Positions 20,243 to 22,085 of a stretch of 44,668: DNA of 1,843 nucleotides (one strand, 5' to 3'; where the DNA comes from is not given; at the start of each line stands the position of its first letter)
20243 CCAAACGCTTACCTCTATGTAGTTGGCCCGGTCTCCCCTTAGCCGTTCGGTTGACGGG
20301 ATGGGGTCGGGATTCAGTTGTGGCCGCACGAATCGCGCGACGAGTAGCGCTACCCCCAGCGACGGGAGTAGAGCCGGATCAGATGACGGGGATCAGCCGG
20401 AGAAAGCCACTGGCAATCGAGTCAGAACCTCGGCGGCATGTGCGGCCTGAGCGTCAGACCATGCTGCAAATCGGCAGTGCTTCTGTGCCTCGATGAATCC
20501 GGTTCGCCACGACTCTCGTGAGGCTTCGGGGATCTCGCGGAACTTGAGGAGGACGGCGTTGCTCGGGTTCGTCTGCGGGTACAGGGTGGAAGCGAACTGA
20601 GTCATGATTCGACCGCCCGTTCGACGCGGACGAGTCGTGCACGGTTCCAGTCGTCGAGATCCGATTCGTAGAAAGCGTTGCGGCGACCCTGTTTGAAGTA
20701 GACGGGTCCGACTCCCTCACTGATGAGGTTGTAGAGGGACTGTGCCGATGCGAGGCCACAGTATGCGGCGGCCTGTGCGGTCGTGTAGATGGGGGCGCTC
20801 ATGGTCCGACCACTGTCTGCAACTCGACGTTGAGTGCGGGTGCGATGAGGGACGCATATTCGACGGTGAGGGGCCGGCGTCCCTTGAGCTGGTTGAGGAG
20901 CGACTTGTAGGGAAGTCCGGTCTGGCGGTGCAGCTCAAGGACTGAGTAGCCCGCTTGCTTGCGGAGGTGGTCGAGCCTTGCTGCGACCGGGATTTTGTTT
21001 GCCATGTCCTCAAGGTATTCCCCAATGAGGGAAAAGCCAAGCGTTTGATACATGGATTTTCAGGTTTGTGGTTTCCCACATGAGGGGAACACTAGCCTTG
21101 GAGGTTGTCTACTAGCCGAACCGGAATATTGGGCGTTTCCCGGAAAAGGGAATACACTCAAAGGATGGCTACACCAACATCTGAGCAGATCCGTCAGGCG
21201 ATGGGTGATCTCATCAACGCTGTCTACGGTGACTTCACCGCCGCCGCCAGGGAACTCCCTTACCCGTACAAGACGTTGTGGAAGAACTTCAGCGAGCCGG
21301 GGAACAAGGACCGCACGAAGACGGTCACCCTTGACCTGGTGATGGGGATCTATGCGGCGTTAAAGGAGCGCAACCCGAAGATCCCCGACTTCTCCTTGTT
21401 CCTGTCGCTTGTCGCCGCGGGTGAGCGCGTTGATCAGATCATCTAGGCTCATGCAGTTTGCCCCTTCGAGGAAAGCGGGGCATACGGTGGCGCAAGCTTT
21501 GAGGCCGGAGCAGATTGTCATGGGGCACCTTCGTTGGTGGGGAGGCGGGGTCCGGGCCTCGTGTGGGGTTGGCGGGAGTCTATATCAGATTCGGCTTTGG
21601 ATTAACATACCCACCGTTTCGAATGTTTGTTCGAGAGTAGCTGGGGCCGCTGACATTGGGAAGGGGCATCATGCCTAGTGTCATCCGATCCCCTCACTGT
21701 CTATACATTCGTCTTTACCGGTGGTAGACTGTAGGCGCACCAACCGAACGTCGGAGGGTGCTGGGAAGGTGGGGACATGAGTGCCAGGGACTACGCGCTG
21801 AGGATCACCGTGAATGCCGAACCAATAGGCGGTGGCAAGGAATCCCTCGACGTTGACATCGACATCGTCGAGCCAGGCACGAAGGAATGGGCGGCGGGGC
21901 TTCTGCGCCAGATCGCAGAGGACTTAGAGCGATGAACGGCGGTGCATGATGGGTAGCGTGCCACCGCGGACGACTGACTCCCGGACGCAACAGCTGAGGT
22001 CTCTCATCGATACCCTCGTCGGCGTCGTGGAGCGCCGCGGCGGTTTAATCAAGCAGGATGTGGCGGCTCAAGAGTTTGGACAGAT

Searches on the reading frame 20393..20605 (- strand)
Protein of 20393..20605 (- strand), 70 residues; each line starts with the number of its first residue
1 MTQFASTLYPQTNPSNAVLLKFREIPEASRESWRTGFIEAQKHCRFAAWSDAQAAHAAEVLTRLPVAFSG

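Call 42: search_protein_families(library=pfam, proteins=[window:20393-20605:-], max_evalue=1)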
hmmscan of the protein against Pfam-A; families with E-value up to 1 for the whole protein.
window:20393-20605:- (70 aa): 1 family
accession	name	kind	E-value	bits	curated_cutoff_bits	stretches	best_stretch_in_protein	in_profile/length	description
PF18097.6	Vta1_C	-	0.03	14.3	26.3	1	37-48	4-15/38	Vta1 C-terminal domain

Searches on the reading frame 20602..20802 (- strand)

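Call 42: search_protein_families(library=pfam, proteins=[window:20602-20802:-], max_evalue=1)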
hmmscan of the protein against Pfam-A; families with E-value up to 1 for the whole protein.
window:20602-20802:- (66 aa): 3 families
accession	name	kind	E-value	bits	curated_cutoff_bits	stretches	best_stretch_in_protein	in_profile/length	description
PF12728.13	HTH_17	-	1.3e-08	35.4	27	1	6-52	2-46/51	Helix-turn-helix domain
PF05023.20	Phytochelatin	-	0.017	14.8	24.9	1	6-56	41-88/210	Phytochelatin synthase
PF17351.7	DUF5380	-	0.22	11.8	29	1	9-44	37-71/85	Family of unknown function (DUF5380)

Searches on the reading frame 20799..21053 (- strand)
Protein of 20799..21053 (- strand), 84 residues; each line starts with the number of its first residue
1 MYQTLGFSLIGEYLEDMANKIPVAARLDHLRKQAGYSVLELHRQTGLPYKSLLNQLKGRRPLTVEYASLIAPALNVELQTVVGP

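Call 42: search_protein_families(library=pfam, proteins=[window:20799-21053:-], max_evalue=1)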
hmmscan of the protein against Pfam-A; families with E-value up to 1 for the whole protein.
window:20799-21053:- (84 aa): 3 families
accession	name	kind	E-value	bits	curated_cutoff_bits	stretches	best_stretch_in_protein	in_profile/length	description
PF01381.28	HTH_3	-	0.0027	18.1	23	1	30-79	4-53/55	Helix-turn-helix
PF13443.12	HTH_26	-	0.026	15.2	22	1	26-79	1-55/63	Cro/C1-type HTH DNA-binding domain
PF13560.12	HTH_31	-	0.064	14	27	1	24-74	3-54/64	Helix-turn-helix domain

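Call 43: search_protein_families(library=ncbifam, proteins=[window:20799-21053:-], max_evalue=1)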
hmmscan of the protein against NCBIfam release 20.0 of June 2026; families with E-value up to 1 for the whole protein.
window:20799-21053:- (84 aa): 1 family
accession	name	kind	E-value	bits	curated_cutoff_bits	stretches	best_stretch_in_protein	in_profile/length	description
NF047948.1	male_kill_WMK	equivalog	0.00026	20.5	300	1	23-80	6-63/300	WO male-killing family protein Wmk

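Call 44: search_protein_families(library=phrogs, proteins=[window:20799-21053:-], max_evalue=0.1)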
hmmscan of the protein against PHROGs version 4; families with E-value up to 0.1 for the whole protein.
window:20799-21053:- (84 aa): 9 families
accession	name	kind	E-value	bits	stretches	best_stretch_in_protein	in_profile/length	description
phrog_4583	-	transcription regulation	1.9e-06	28.8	1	23-79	11-67/81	transcriptional repressor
phrog_8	-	transcription regulation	1.9e-05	25.3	1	17-76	71-130/346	transcriptional regulator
phrog_2328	-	transcription regulation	0.00079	20.2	1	22-78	15-71/128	transcriptional repressor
phrog_2967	-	transcription regulation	0.0085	16.6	1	14-78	2-66/225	transcriptional regulator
phrog_2439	-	transcription regulation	0.028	14.3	1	25-77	10-62/367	transcriptional regulator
phrog_3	-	transcription regulation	0.036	14.8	1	17-78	83-142/430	transcriptional repressor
phrog_769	-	transcription regulation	0.037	15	1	33-81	22-67/89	transcriptional repressor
phrog_1373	-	transcription regulation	0.044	14.8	1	15-83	56-124/166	transcriptional regulator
phrog_4268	-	transcription regulation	0.056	14.7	1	17-79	30-90/96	transcriptional repressor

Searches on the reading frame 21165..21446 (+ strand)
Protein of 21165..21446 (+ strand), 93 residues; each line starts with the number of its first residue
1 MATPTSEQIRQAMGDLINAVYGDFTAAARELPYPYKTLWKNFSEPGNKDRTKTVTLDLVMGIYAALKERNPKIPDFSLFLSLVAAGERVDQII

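Call 42: search_protein_families(library=pfam, proteins=[window:21165-21446:+], max_evalue=1)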
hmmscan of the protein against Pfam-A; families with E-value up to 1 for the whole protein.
window:21165-21446:+ (93 aa): 1 family
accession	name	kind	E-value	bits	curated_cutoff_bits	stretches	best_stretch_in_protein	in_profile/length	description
PF11813.13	DUF3334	-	0.18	12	25.2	1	5-28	94-117/226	Protein of unknown function (DUF3334)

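Call 43: search_protein_families(library=ncbifam, proteins=[window:21165-21446:+], max_evalue=1)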
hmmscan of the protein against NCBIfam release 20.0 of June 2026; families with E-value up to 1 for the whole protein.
window:21165-21446:+ (93 aa): 0 families

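Call 44: search_protein_families(library=phrogs, proteins=[window:21165-21446:+], max_evalue=0.1)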
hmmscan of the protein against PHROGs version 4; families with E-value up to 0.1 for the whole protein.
window:21165-21446:+ (93 aa): 0 families

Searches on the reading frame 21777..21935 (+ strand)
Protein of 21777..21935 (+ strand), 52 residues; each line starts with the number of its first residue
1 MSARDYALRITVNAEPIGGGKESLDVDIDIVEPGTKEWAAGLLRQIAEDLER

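Call 42: search_protein_families(library=pfam, proteins=[window:21777-21935:+], max_evalue=1)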
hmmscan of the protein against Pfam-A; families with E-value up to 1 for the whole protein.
window:21777-21935:+ (52 aa): 1 family
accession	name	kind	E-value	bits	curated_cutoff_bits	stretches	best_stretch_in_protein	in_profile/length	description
PF25337.1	C2_N_APX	-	0.13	13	27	1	17-49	53-85/110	N-terminal C2 domain of anterior pharynx excess proteins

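Call 44: search_protein_families(library=phrogs, proteins=[window:21777-21935:+], max_evalue=0.1)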
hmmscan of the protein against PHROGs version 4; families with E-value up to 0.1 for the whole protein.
window:21777-21935:+ (52 aa): 0 families
